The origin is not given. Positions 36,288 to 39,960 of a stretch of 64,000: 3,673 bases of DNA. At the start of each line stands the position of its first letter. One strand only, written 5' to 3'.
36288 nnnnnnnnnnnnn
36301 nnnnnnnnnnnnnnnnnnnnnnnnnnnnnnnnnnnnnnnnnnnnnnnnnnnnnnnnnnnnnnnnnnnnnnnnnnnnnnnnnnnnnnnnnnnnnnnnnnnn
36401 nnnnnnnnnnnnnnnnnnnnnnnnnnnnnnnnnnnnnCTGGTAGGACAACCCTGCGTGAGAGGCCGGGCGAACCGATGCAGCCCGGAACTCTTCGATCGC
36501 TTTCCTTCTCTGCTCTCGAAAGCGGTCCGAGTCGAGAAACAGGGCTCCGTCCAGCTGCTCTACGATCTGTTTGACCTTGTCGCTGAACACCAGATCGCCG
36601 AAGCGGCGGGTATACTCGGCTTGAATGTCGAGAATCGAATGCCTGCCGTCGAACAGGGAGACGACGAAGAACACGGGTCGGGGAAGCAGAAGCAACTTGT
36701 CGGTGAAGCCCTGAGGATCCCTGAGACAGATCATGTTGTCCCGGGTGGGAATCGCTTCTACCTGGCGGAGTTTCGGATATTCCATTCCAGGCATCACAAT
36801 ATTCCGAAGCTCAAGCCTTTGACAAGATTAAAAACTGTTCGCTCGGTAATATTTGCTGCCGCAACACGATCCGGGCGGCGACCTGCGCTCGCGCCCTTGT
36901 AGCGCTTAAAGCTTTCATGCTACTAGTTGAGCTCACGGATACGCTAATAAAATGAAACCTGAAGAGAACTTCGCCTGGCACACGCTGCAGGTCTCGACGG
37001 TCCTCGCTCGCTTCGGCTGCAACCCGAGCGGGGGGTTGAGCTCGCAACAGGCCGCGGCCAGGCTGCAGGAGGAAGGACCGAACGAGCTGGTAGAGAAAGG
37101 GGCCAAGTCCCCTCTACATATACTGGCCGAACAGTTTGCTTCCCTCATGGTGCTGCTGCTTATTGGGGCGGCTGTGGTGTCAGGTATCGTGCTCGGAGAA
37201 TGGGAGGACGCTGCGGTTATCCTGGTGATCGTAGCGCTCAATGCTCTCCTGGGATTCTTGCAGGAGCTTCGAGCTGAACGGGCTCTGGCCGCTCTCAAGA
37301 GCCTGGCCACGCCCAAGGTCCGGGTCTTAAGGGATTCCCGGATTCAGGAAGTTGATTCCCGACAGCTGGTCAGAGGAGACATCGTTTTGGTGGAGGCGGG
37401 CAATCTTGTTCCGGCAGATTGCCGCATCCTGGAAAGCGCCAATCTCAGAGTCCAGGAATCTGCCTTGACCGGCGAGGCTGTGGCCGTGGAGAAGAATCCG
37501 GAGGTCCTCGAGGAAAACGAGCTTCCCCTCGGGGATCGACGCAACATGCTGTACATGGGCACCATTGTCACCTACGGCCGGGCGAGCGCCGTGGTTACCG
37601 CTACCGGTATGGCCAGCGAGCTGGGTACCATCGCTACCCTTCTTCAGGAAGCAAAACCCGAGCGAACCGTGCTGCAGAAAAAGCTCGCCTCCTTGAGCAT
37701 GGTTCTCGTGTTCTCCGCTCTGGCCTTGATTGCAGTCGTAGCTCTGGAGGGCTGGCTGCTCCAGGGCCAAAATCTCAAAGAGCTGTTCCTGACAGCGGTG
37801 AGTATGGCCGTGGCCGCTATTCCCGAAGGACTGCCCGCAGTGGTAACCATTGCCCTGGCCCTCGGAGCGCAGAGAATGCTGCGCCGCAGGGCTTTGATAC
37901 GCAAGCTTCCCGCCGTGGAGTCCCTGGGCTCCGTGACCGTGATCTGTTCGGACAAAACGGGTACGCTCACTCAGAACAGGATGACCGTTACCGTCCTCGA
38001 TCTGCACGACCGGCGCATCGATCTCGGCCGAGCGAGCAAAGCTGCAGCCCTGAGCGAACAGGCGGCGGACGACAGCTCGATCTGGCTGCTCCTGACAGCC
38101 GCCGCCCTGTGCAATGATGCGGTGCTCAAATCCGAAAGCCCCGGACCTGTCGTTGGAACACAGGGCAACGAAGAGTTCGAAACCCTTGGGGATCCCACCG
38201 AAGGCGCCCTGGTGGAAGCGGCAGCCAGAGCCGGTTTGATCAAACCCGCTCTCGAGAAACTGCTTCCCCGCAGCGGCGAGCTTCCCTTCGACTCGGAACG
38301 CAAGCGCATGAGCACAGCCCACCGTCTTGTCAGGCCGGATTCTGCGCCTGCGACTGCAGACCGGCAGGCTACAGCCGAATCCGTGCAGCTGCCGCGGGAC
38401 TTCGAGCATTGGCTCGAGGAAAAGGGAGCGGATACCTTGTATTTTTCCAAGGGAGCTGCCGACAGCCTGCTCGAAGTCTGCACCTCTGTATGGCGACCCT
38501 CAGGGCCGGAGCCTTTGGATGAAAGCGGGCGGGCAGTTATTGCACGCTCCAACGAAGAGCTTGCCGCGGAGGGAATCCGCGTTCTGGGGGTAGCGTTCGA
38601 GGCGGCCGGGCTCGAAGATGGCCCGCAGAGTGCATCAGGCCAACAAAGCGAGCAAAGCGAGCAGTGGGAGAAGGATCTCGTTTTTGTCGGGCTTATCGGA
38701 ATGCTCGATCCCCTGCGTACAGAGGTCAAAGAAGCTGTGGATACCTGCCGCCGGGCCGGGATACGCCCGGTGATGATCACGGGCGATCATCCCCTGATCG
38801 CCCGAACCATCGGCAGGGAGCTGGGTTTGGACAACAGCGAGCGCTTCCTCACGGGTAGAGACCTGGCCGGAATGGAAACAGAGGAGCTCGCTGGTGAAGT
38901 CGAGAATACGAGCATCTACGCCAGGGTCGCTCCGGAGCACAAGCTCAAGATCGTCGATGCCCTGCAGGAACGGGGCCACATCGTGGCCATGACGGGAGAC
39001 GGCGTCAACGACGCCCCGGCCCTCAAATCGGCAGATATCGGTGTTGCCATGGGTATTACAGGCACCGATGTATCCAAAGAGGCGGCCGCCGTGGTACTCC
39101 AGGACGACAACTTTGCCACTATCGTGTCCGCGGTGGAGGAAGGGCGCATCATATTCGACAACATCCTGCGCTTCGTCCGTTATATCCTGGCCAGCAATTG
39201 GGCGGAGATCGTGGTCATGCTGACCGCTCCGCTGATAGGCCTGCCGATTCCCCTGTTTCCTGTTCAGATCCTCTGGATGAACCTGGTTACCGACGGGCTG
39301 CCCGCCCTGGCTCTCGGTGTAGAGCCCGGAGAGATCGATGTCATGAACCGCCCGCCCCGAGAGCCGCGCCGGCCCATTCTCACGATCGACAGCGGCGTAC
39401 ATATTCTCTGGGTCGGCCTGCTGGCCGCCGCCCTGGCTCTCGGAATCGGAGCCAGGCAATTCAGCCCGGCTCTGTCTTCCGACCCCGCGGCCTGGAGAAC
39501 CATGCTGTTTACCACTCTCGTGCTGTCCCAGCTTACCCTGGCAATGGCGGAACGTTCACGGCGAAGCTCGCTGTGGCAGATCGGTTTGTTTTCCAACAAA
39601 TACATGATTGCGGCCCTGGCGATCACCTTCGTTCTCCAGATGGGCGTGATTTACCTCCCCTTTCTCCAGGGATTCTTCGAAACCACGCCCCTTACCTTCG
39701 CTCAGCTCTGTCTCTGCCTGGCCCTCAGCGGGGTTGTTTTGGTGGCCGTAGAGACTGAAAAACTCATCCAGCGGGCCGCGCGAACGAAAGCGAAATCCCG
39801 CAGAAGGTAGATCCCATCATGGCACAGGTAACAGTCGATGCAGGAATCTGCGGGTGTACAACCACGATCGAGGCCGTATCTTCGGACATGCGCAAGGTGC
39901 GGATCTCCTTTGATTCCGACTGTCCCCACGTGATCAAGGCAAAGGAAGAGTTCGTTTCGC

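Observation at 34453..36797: MEMO1-family protein with an N-terminal extension resembling a peptide-binding (PqqD/RRE-like) domain, adjacent to a URO-D-family protein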

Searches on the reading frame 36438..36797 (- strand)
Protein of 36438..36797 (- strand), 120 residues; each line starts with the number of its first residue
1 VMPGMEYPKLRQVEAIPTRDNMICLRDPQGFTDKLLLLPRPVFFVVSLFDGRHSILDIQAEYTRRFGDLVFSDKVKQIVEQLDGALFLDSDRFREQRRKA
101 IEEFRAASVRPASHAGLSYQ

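Call 5: search_protein_families(library=pfam, proteins=[window:36438-36797:-], max_evalue=10)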
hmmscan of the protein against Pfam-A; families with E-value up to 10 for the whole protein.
seq(120 aa): 0 families

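Call 16: search_solved_structures(query=A2, max_evalue=10, show_alignments=0)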
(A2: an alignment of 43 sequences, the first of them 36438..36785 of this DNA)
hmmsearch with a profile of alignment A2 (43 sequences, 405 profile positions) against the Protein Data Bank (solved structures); distinct sequences matched with E-value up to 10: 7.
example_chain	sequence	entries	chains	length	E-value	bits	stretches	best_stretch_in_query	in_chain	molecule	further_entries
7kq8_A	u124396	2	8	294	6.4e-18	68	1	105-403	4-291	Protein MEMO1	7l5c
3bcz_A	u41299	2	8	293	7.6e-18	67.8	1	105-403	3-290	Protein MEMO1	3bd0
7m8h_A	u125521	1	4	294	2.3e-16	62.9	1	105-403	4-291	Protein MEMO1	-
3ssu_A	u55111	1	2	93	0.66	12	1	82-142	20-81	Vimentin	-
3s4r_A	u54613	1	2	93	0.77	11.8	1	83-142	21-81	Vimentin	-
3x0f_A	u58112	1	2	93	1.1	11.3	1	325-374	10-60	CD81 antigen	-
1o8r_A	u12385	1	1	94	2.7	10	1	259-305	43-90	GUANYLIN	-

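Call 19: search_solved_structures(query=A3, max_evalue=10, show_alignments=3)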
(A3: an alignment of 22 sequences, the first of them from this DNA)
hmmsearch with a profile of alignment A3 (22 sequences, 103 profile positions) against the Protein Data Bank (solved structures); distinct sequences matched with E-value up to 10: 1.
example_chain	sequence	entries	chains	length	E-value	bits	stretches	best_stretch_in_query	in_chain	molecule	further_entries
2f66_C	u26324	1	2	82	0.96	12.8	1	52-80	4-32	Protein SRN2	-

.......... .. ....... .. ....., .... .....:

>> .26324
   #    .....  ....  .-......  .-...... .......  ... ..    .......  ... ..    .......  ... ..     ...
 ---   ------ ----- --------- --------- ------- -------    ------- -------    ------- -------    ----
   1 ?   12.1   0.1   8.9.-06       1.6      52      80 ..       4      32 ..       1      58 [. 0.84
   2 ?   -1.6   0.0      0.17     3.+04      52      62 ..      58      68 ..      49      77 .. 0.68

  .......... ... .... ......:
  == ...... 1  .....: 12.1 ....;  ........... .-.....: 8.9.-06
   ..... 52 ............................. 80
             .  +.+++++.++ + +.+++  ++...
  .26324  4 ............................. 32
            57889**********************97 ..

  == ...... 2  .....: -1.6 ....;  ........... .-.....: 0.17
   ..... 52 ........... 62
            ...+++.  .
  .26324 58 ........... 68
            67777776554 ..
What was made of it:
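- Tried and rejected: HMM profile searches of PDB sequences, with the full-length profile and with the N-domain profile, found only MEMO1 and noise; no RRE was found by sequence (calls 16, 19).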

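Call 20: search_protein_families(library=pfam, alignment_id=A3, max_evalue=10)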
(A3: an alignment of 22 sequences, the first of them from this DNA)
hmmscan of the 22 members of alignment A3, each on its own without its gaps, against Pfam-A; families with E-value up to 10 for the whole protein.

A. member 1, seq(103 aa): 0 families

B. families by the number of members that match (of 22 scanned): 4 families
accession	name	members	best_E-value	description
PF21475.2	PaaA-like_N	6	0.0038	PaaA-like, N-terminal domain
PF16221.11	HTH_47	3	0.0043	winged helix-turn-helix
PF17738.7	DUF5575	1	0.15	DUF5575 central RNaseH like domain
PF05402.18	PqqD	1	0.21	Coenzyme PQQ synthesis protein D (PqqD)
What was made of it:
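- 36534..36785 (-): N-terminal RRE/PqqD-like winged-helix domain (residues 5-88 of the 425-aa ORF). In ORF numbering, AF2 predicts strands at about 14-17, 22-26 and 35-39, and helices at 40-47, 55-66 and 72-84. Weak Pfam hits to PaaA-like_N, HTH_47 and PqqD in some homologues (call 20).
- On RiPP recognition element / PqqD (PF05402; RRE-Finder Memo_RRE): Among 22 homologous N-domains, PaaA-like_N hits 6 (best E 0.0038), HTH_47 hits 3 and PqqD hits 1 (E 0.21) (call 20).
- Sequence-level hints: weak hits to PaaA-like_N and PqqD (call 20).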

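Call 21: predict_structure(alignment_id=A2)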
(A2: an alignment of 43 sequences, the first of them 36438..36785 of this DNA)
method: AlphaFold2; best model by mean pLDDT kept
length: 116 residues; sequences in the alignment: 43
mean_pLDDT: 87.3   pTM: 0.73
mean pLDDT of the five models: 87.3, 87.1, 78.0, 66.6, 65.0
residues with pLDDT >= 90: 82; 70-90: 20; 50-70: 9; < 50: 5
segments of 3 or more residues with pLDDT < 50: 112-116
pLDDT, mean of each block of 10 residues (from residue 1): 89 93 90 93 94 93 90 93 93 89 66 47
secondary structure, 60 per line:
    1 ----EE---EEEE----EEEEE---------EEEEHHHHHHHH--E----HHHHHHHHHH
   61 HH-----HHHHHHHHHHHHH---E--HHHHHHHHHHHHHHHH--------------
elements in order: E10-13 E18-22 E32-35 H36-43 H51-62 H68-80 H87-102
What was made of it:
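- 36534..36785 (-): AF2 model with pLDDT 87 and pTM 0.73 (call 21).
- On RiPP recognition element / PqqD (PF05402; RRE-Finder Memo_RRE): AF2 model with pLDDT 87 shows strands 10-13, 18-22 and 32-35 and helices 36-43, 51-62 and 68-80 (model numbering) (call 21).
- RRE fold: AF2 gives the beta3-alpha3 fold with pLDDT 87 (call 21).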

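Call 28: find_related_loci(query=A3, collection=genome_contigs, flank=10000)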
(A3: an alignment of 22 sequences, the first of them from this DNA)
Query A3 (103 aa) in genome_contigs; peptide patterns used: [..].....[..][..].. (x = any residue, [..] = any of these).
133 stretches matched a pattern; 120 encode a relative of the query (tblastn E <= 1e-3); the best 80 are kept; 80 distinct loci.
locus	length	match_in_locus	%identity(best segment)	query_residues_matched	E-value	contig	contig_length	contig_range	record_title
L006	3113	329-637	73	1-103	6e-51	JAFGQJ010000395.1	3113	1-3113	MAG: Spirochaetales bacterium isolate Zod_Metabat.745 k87_10609727, whole genome shotgun sequence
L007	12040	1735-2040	75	2-103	1e-50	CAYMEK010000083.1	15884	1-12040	MAG TPA_asm: uncultured Spirochaetaceae bacterium isolate SRP323688_co1_278 genome assembly, contig: NODE_5904_length_15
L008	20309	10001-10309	71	1-103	2e-49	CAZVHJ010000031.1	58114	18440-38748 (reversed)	MAG TPA_asm: uncultured Spirochaetaceae bacterium isolate binchicken_co178_254 genome assembly, contig: NODE_962_length_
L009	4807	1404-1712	70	1-103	2e-49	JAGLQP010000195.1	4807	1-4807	MAG: Spirochaetales bacterium isolate RS_8_6 ROV157_8.bin.6.fa_195, whole genome shotgun sequence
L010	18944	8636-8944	70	1-103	6e-49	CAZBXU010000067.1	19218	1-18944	MAG TPA_asm: uncultured Spirochaetaceae bacterium isolate SRP214966_co5_300 genome assembly, contig: NODE_2289_length_19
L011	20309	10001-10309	70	1-103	5e-49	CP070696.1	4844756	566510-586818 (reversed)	MAG: Spirochaetaceae bacterium isolate bin59 chromosome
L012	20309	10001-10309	69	1-103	2e-47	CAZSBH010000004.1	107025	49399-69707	MAG TPA_asm: uncultured Spirochaetaceae bacterium isolate SRP214966_co2_439 genome assembly, contig: NODE_107_length_107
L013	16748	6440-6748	66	1-103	2e-46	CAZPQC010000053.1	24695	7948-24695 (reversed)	MAG TPA_asm: uncultured Spirochaetaceae bacterium isolate binchicken_co34_125 genome assembly, contig: NODE_3067_length_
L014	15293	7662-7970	67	1-103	4e-46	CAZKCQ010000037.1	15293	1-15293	MAG TPA_asm: uncultured Spirochaetaceae bacterium isolate binchicken_co129_599 genome assembly, contig: NODE_11616_lengt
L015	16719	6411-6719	64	1-103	2e-45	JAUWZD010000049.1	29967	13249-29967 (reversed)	MAG: Spirochaetales bacterium isolate CSMAG_2727 CSMAG_2727_k141_860912_length_29967_cov_12.8454, whole genome shotgun s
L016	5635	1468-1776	64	1-103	4e-45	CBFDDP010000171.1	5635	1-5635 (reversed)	MAG TPA_asm: uncultured bacterium isolate SRR26215674_binner13_Refined_32 genome assembly, contig: ERZ25073485.15432, wh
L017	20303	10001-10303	64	1-101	8e-44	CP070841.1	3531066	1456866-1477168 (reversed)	MAG: Spirochaetota bacterium isolate bin100 chromosome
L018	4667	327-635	65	1-103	7e-44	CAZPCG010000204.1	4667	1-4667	MAG TPA_asm: uncultured Spirochaetota bacterium isolate binchicken_co395_73 genome assembly, contig: NODE_11579_length_4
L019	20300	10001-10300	67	2-101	2e-43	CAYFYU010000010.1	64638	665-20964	MAG TPA_asm: uncultured Spirochaetota bacterium isolate ERP108616_co2_14 genome assembly, contig: NODE_396_length_64638_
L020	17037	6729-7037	58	1-103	2e-43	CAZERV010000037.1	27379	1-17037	MAG TPA_asm: uncultured Spirochaetaceae bacterium isolate binchicken_co136_132 genome assembly, contig: NODE_781_length_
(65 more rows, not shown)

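Call 62: search_protein_representatives(alignment_id=A3)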
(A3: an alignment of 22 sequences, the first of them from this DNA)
Query: 22 sequences, 103 profile positions. Proteins with E-value up to 0.001 (for the whole library): 1328; up to 1e-10: 589; up to 1e-30: 17. The best 150 are listed.
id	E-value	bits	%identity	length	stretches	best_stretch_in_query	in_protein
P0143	4.2e-48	177.8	-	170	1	1-102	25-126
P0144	4.3e-44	164.9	-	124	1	1-95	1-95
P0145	1.2e-43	163.4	-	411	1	1-102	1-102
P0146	5.1e-43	161.5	-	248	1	1-102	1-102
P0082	1.0e-42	160.5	-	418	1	2-102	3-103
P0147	1.3e-35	137.7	-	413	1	1-102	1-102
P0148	8.4e-35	135.1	-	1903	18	37-79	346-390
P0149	1.8e-33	130.8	-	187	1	3-102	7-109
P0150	5.3e-33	129.3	-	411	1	1-102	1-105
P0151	2.0e-32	127.4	-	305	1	2-102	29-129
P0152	3.0e-32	126.9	-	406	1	1-100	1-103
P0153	5.7e-32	126.0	-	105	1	18-93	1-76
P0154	3.7e-31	123.4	-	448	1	3-101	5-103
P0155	3.9e-31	123.3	-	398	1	1-102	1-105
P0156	5.0e-31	122.9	-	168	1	1-102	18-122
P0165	1.6e-29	118.1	-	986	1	1-102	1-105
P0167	1.1e-28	115.4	-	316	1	2-102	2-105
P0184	4.0e-27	110.4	-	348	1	1-102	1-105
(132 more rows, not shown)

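Call 68: search_protein_families(library=pfam, proteins=[P0165, P0148, P0143, P0146, P0151, P0167, P0184], max_evalue=0.001)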
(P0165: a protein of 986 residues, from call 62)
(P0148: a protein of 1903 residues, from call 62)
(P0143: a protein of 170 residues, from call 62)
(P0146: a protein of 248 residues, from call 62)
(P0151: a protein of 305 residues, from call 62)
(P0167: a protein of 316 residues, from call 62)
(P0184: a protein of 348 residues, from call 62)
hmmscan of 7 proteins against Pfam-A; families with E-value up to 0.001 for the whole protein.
P0165 (986 aa): 3 families
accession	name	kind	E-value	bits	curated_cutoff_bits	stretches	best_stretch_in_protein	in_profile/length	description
PF13424.12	TPR_12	-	0.00012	22.7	30.1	0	604-664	4-66/77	Tetratricopeptide repeat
PF07719.23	TPR_2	-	0.00015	22.1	27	0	604-632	2-30/34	Tetratricopeptide repeat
PF00515.34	TPR_1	-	0.00069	19.8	27.8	0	605-631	3-29/34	Tetratricopeptide repeat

P0148 (1903 aa): 14 families
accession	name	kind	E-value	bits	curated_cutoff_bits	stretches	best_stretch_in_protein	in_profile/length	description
PF02655.19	ATP-grasp_3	-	4.4e-40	137.8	23.2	0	1004-1043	111-148/160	ATP-grasp domain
PF17017.11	zf-C2H2_aberr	-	6.4e-21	75.7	27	0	1012-1063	66-118/172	Aberrant zinc-finger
PF06004.18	DUF903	-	9.1e-19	67.6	27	0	226-242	29-45/49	Bacterial protein of unknown function (DUF903)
PF22130.1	Phage_gp38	-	4.8e-12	46.4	27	0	1672-1686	41-55/58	Lactococcus phage gp38-like protein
PF18216.6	N_formyltrans_C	-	7.4e-11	42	25.8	0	235-255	7-27/52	N-formyltransferase dimerization C-terminal domain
PF25784.1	BigA_N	-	1.7e-10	41.3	24.5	0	152-182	16-46/80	BigA and YdbA N-terminal beta barrel domain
PF22266.2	DUF6953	-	1.8e-10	41.2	27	0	1318-1350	15-47/74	Family of unknown function (DUF6953)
PF16378.10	DUF4988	-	1e-09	38.9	30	0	862-898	23-59/183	Domain of unknown function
PF22292.1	DUF6965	-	1.1e-09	38.5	25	0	628-654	25-51/66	Domain of unknown function (DUF6965)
PF14689.11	SPOB_a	-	1.6e-07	31.2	28.1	0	197-214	37-54/62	Sensor_kinase_SpoOB-type, alpha-helical domain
PF19567.5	CpsB_CapC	-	1.8e-06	28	27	0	802-860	29-87/234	Capsular polysaccharide synthesis, CpsB/CapC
PF20799.2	PIMT_C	-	1.9e-06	28.2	22.9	0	152-182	28-58/104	Protein-L-isoaspartyl O-methyltransferase, C-terminal domain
PF07151.18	DUF1391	-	3.4e-05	23.9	27.3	0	1685-1700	8-24/48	Protein of unknown function (DUF1391)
PF11534.13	HTHP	-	0.00029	21.6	25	0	1074-1098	44-68/72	Hexameric tyrosine-coordinated heme protein (HTHP)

P0143 (170 aa): 0 families

P0146 (248 aa): 1 family
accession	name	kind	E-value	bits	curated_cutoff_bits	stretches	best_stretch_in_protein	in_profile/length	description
PF01875.22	Memo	-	1.3e-27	97.2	27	1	107-247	1-131/269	Memo-like protein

P0151 (305 aa): 1 family
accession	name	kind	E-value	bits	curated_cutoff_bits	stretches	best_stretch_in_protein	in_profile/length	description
PF01875.22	Memo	-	1.1e-26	94.1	27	1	135-294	2-148/269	Memo-like protein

P0167 (316 aa): 1 family
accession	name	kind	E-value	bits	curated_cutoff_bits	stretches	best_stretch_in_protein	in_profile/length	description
PF01875.22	Memo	-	1e-38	133.6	27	1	111-308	2-184/269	Memo-like protein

P0184 (348 aa): 0 families

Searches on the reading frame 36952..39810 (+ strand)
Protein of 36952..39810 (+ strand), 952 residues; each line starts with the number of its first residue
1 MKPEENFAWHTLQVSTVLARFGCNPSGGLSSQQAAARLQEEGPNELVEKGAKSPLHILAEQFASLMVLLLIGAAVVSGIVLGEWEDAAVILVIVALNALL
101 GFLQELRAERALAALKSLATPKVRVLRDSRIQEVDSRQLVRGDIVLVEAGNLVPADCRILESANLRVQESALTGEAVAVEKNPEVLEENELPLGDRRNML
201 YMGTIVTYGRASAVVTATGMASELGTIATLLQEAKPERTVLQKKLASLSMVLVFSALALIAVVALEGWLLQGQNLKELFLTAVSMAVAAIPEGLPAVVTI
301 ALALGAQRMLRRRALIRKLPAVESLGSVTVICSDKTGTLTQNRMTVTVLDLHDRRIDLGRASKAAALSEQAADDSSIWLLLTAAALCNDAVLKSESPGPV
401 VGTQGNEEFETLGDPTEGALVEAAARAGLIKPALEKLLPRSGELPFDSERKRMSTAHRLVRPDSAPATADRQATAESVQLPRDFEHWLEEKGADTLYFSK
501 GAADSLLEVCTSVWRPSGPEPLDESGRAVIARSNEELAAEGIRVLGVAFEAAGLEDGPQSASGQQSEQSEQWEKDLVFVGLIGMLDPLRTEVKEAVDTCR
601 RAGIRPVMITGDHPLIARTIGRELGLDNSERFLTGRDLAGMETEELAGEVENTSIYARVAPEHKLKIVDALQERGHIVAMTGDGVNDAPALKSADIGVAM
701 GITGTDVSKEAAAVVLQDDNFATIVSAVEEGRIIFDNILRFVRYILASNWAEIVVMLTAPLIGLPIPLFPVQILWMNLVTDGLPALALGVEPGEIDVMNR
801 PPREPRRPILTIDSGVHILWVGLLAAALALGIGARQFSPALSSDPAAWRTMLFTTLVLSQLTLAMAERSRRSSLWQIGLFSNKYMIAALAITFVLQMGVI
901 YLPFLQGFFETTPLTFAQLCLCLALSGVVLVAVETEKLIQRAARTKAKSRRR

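Call 3: search_protein_families(library=pfam, proteins=[window:36952-39810:+], max_evalue=0.01)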
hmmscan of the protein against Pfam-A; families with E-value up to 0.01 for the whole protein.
window:36952-39810:+ (952 aa): 7 families
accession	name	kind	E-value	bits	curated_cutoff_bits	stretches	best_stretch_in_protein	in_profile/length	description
PF00122.25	E1-E2_ATPase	-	1.6e-54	184.6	28.1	1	118-312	2-181/181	E1-E2 ATPase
PF00689.26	Cation_ATPase_C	-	2.4e-52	177.7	27.3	1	765-939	1-175/175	Cation transporting ATPase, C-terminus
PF00690.31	Cation_ATPase_N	-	2.4e-20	72.4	20.4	1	9-77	1-69/69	Cation transporter/ATPase, N-terminus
PF00702.32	Hydrolase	-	1.7e-18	68.1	26.4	1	562-695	73-191/191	haloacid dehalogenase-like hydrolase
PF13246.12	Cation_ATPase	-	4.4e-16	59.1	21.7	1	385-513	1-91/91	Cation transport ATPase (P-type)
PF12710.13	HAD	-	4.3e-05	24.5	27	1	587-692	88-189/189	haloacid dehalogenase-like hydrolase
PF08282.18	Hydrolase_3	-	0.0015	18.8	20.9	1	678-722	206-249/255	haloacid dehalogenase-like hydrolase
